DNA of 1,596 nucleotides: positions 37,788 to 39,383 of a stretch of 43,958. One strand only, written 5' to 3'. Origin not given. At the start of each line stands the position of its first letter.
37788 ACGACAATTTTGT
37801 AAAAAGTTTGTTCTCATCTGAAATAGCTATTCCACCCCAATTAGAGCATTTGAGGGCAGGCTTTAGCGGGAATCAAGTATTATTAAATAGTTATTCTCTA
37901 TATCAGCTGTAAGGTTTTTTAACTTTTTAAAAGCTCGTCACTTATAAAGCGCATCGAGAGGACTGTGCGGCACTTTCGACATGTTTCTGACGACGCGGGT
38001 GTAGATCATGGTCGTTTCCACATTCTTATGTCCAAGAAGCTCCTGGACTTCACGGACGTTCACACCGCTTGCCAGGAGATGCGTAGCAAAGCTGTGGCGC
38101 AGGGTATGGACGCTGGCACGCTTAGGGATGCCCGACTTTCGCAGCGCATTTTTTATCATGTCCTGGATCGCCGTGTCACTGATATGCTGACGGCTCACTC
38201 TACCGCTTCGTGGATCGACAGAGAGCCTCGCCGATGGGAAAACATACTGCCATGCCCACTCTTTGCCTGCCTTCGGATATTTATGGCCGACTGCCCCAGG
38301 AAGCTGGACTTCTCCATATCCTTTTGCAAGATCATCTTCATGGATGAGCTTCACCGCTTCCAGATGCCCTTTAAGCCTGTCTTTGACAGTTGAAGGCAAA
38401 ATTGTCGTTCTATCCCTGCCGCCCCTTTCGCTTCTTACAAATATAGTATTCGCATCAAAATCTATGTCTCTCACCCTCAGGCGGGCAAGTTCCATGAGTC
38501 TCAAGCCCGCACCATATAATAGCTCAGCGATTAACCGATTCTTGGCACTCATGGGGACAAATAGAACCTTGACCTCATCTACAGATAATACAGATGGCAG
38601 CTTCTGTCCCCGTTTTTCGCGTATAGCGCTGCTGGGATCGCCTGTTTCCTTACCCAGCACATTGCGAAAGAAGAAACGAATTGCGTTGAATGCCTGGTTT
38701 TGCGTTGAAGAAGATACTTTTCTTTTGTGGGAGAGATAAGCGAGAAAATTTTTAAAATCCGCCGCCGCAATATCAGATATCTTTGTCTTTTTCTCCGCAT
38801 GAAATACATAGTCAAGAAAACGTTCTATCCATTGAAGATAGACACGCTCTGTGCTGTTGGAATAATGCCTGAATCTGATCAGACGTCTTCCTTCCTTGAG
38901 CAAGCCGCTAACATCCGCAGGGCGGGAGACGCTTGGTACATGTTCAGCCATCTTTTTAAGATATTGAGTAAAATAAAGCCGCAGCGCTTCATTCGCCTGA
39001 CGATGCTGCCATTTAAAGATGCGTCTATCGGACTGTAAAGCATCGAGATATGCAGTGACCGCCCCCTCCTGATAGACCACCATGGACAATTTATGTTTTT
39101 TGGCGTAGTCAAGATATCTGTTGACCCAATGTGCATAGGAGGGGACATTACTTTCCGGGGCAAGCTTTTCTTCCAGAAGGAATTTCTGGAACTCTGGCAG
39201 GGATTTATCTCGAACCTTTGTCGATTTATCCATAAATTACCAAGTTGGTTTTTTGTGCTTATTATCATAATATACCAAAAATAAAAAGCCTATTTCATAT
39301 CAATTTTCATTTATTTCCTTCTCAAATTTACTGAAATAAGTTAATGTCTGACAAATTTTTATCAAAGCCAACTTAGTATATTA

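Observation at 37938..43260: Chromosomal integron candidate: bona fide IntI facing six co-oriented accessory ORFs, without obvious canonical attC sites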

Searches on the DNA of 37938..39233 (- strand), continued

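Call 36: search_with_rna_model(model_id=R2, sources=[window, L003, L004, L006, L007, L008, L009, L011, L012, L013, L014, L015, L017, L018, L020, L023, L025, L026, L027, L028, L033, L034, L035, L036, L037, L038, L039, L041, L043, L045, L046, L047, L048, L049, L050, L051, L054, L055, L057, L059, L067, L068, L069, L070, L071, L073, L075, L077, L078, L080, L082, L087, L091, L092, L093, L094, L095, L096, L097, L101, L102, L103, L105, L106, L107, L109, L117, L118, L119, L121, L122, L124, L125, L128, L138, L139, L144], max_evalue=5)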
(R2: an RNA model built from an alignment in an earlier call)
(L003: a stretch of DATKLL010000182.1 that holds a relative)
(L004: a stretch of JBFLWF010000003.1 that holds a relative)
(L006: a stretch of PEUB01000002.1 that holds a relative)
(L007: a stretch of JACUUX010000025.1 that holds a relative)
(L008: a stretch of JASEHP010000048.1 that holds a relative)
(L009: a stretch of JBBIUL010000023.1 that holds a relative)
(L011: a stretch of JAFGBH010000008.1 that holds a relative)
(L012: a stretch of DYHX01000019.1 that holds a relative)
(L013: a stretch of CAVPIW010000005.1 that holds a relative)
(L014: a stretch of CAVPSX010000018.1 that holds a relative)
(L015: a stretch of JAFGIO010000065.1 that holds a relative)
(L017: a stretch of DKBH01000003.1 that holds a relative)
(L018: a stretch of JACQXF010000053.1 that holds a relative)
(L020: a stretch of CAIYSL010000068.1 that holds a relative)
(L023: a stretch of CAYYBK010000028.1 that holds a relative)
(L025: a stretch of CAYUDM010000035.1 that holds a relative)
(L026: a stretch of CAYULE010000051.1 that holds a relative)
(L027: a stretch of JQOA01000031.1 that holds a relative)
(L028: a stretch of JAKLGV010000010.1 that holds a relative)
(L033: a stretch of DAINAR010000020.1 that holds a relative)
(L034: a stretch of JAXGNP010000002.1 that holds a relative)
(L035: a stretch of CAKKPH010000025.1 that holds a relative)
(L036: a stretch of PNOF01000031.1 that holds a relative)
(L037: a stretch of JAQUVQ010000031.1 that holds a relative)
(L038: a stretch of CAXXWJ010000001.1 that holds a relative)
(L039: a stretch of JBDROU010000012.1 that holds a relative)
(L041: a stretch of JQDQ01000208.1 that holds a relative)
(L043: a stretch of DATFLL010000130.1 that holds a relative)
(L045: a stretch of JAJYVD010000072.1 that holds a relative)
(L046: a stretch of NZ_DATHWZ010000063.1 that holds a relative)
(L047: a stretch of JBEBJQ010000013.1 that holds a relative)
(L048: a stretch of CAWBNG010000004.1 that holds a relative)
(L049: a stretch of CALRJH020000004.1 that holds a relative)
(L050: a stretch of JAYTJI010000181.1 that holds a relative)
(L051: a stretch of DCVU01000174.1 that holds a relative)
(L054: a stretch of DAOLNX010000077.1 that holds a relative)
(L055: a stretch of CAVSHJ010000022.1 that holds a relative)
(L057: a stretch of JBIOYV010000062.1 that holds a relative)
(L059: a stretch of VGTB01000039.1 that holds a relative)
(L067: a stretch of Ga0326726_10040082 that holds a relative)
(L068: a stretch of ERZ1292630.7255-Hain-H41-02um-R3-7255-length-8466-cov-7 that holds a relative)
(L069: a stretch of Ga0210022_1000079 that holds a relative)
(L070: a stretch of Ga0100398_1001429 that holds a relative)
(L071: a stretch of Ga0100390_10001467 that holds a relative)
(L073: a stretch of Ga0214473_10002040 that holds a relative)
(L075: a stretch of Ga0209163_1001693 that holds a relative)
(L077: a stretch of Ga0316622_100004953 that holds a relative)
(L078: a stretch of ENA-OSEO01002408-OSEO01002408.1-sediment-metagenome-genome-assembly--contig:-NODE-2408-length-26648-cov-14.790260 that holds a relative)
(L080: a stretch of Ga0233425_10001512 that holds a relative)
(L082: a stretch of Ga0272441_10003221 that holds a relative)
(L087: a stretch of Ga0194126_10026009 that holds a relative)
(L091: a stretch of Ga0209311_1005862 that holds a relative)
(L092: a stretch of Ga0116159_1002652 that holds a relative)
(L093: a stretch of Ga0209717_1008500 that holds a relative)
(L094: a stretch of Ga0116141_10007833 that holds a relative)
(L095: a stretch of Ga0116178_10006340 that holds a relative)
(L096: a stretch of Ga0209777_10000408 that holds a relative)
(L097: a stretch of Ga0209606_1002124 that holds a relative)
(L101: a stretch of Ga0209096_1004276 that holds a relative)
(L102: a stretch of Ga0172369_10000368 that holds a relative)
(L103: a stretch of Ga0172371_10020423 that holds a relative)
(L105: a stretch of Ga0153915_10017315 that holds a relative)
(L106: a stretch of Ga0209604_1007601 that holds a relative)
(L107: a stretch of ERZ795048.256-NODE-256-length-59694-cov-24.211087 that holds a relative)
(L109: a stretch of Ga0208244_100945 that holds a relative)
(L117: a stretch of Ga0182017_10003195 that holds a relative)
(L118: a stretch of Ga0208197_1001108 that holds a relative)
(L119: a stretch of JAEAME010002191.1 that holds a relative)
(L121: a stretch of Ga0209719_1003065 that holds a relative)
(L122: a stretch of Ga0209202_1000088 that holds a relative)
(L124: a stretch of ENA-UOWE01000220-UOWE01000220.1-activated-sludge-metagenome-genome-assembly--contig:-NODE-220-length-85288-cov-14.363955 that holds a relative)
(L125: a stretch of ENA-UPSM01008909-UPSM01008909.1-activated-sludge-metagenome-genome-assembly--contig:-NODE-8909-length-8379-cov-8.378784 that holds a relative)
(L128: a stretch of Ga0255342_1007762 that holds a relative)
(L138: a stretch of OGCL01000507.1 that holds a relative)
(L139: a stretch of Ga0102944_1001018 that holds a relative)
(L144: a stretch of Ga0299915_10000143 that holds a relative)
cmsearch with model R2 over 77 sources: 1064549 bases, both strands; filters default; matches with E-value up to 5: 79.
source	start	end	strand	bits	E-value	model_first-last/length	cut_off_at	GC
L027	1110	1200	-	58.6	2e-13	1-104/104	no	0.63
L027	3434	3524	-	58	3.1e-13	1-104/104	no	0.65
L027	2051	2141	-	52.4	1.5e-11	1-104/104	no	0.62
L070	614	671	-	46.8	7.2e-10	1-104/104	no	0.5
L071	527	584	-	46.1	1.1e-09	1-104/104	no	0.57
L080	6727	6807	-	43.9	5.1e-09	1-104/104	no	0.6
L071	1843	1900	-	43.8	5.6e-09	1-104/104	no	0.57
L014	8916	8975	-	42.8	1.1e-08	1-104/104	no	0.58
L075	7374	7462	-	42.7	1.2e-08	1-104/104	no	0.53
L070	1255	1326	-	39.2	1.3e-07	1-104/104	no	0.5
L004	886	976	-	39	1.5e-07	1-104/104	no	0.57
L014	8140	8196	-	38.2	2.7e-07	1-104/104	no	0.53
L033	4475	4531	-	37.3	5.1e-07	1-104/104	no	0.58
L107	4475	4531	-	37.3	5.1e-07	1-104/104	no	0.58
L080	8590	8647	-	37.1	5.7e-07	1-104/104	no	0.5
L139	2637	2714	-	36.8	6.8e-07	1-104/104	no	0.72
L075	8155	8243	-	36.7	7.3e-07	1-104/104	no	0.44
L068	2446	2535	-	36.1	1.1e-06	1-104/104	no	0.49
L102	2647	2738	-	35.7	1.5e-06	1-104/104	no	0.53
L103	3563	3654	-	35.7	1.5e-06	1-104/104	no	0.53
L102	117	206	-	35.1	2.3e-06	1-104/104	no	0.51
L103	1033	1122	-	35.1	2.3e-06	1-104/104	no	0.51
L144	11456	11550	+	34.9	2.7e-06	1-104/104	no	0.58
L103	305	362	-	34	4.9e-06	1-104/104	no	0.52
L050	1374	1495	-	33.9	5.3e-06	1-104/104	no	0.55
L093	434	521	-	33.2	8.5e-06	1-104/104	no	0.55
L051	1584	1639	-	32.9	1.1e-05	1-104/104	no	0.57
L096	9600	9655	-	32.4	1.5e-05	1-104/104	no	0.5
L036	276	395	-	32.4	1.5e-05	1-104/104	no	0.44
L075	3995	4083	-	31.8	2.2e-05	1-104/104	no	0.62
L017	1236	1325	-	31.7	2.4e-05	1-104/104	no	0.51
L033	257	324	-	31.3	3.2e-05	1-104/104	no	0.49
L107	257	324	-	31.3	3.2e-05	1-104/104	no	0.49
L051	3245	3335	-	31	3.8e-05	1-104/104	no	0.65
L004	3447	3535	-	30.7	4.6e-05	1-104/104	no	0.48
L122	3430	3488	-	30.2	6.6e-05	1-104/104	no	0.49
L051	2279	2371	-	28.8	0.00018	1-104/104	no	0.61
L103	730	822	-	27.8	0.00035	1-104/104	no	0.56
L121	4327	4382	-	27.8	0.00036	1-104/104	no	0.5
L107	1636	1694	-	27.7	0.00037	1-104/104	no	0.61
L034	6848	6904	-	27.7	0.00038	1-104/104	no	0.56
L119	6848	6904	-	27.7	0.00038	1-104/104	no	0.56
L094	2996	3060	-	27.7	0.00039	1-104/104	no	0.63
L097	5556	5621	-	26.8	0.00069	1-104/104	no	0.55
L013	9070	9133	-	26.6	0.00081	1-104/104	no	0.58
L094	4737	4791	-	26.4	0.00095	1-104/104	no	0.6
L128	1340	1406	-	26.3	0.00097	1-104/104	no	0.61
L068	1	82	-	25.5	0.0017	1-100/104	3'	0.45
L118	318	372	-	25.3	0.002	1-104/104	no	0.56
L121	8041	8095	-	25.3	0.002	1-104/104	no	0.56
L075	1216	1307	-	24.9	0.0027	1-104/104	no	0.52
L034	6301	6357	-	24.2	0.0043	1-104/104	no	0.61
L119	6301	6357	-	24.2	0.0043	1-104/104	no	0.61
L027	2269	2349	-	24.1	0.0045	1-104/104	no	0.6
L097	4206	4260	-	23.8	0.0055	1-104/104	no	0.58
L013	8276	8367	-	23.7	0.0061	1-104/104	no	0.6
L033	9448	9555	-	23.5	0.0068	1-104/104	no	0.48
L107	9448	9555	-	23.5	0.0068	1-104/104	no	0.48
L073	8793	8925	-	23.5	0.0071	1-104/104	no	0.44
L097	4852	4906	-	23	0.0097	1-104/104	no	0.53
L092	694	758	-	22.2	0.017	1-104/104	no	0.69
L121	5013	5067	-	22.2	0.017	1-104/104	no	0.56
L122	2801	2856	-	22.2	0.017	1-104/104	no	0.48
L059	580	642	-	21.2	0.034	1-104/104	no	0.54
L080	7464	7522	-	20.8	0.045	1-104/104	no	0.56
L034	1570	1632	-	20.3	0.062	1-104/104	no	0.52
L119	1570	1632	-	20.3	0.062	1-104/104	no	0.52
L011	5900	5988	-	19.7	0.092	1-104/104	no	0.55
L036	1055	1121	-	19.3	0.13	1-104/104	no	0.57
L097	8903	8967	-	18.8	0.18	1-104/104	no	0.62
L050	8560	8655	-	18.3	0.25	1-104/104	no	0.45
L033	6558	6618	-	17.4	0.45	1-104/104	no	0.56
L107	6558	6618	-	17.4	0.45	1-104/104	no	0.56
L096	8153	8217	-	17.3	0.49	1-104/104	no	0.58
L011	6042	6116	-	17.1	0.56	1-104/104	no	0.6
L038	82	140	-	16.6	0.83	1-104/104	no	0.53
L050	263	354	-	16.4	0.92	1-104/104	no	0.48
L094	834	920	-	15.7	1.5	1-104/104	no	0.59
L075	5056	5121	-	15.6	1.6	1-104/104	no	0.61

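Call 37: search_with_rna_model(model_id=R2, source=window, filters=off, max_evalue=10, show_alignments=6)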
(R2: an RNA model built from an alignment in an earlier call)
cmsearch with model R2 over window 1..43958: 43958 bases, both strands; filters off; matches with E-value up to 10: 1.
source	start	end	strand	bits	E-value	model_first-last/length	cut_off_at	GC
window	7486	7512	-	9.4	4.8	1-104/104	no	0.33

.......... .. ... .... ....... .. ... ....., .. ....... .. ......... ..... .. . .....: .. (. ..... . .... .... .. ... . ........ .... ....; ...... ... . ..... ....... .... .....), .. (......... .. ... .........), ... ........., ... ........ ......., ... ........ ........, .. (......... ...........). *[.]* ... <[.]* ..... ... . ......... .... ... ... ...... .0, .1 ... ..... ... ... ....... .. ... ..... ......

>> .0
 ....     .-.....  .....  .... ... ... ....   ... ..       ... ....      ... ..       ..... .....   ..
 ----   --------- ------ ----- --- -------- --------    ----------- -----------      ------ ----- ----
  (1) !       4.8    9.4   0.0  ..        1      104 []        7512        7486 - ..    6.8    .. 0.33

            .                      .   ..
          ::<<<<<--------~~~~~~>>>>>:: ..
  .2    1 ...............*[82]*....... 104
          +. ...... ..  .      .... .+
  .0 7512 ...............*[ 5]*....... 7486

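Call 38: search_with_rna_model(model_id=R2, source=L003, start=1, end=10100, filters=off, max_evalue=10, show_alignments=5)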
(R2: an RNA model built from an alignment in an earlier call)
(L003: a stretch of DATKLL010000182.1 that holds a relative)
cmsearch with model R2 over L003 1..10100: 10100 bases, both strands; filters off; matches with E-value up to 10: 4.
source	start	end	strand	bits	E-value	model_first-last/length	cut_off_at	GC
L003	5860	5922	-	16.1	0.011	1-104/104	no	0.4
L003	3812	3885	+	9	1.4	1-104/104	no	0.46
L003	6597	6645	+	7.2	5.1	1-104/104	no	0.51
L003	6905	6993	-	6.5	8.3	1-104/104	no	0.38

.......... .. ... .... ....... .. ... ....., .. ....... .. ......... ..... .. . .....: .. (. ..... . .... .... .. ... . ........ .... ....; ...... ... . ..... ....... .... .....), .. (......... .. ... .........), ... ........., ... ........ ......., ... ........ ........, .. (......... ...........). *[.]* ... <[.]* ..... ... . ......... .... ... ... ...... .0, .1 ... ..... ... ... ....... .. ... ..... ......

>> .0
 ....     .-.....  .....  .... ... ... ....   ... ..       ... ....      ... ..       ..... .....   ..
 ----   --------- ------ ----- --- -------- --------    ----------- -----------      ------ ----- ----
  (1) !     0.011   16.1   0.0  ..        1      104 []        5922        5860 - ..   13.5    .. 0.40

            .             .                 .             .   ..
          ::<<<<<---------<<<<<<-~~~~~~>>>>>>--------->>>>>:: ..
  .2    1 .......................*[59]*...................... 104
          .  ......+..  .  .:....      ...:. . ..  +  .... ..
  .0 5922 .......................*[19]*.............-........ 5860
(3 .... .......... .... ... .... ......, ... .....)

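Call 50: search_with_rna_model(model_id=R2, source=L067, filters=off, max_evalue=10, show_alignments=3)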
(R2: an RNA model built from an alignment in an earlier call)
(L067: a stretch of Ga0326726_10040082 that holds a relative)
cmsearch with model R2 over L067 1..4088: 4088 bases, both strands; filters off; matches with E-value up to 10: 5.
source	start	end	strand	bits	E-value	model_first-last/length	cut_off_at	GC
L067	3439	3531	+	12.4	0.056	1-104/104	no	0.58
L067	630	662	-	8.1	1.1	1-104/104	no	0.45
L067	3530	3562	-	6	4.6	1-104/104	no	0.58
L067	49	118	+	4.9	9.8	1-104/104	no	0.56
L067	1483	1514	+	4.9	10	1-104/104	no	0.34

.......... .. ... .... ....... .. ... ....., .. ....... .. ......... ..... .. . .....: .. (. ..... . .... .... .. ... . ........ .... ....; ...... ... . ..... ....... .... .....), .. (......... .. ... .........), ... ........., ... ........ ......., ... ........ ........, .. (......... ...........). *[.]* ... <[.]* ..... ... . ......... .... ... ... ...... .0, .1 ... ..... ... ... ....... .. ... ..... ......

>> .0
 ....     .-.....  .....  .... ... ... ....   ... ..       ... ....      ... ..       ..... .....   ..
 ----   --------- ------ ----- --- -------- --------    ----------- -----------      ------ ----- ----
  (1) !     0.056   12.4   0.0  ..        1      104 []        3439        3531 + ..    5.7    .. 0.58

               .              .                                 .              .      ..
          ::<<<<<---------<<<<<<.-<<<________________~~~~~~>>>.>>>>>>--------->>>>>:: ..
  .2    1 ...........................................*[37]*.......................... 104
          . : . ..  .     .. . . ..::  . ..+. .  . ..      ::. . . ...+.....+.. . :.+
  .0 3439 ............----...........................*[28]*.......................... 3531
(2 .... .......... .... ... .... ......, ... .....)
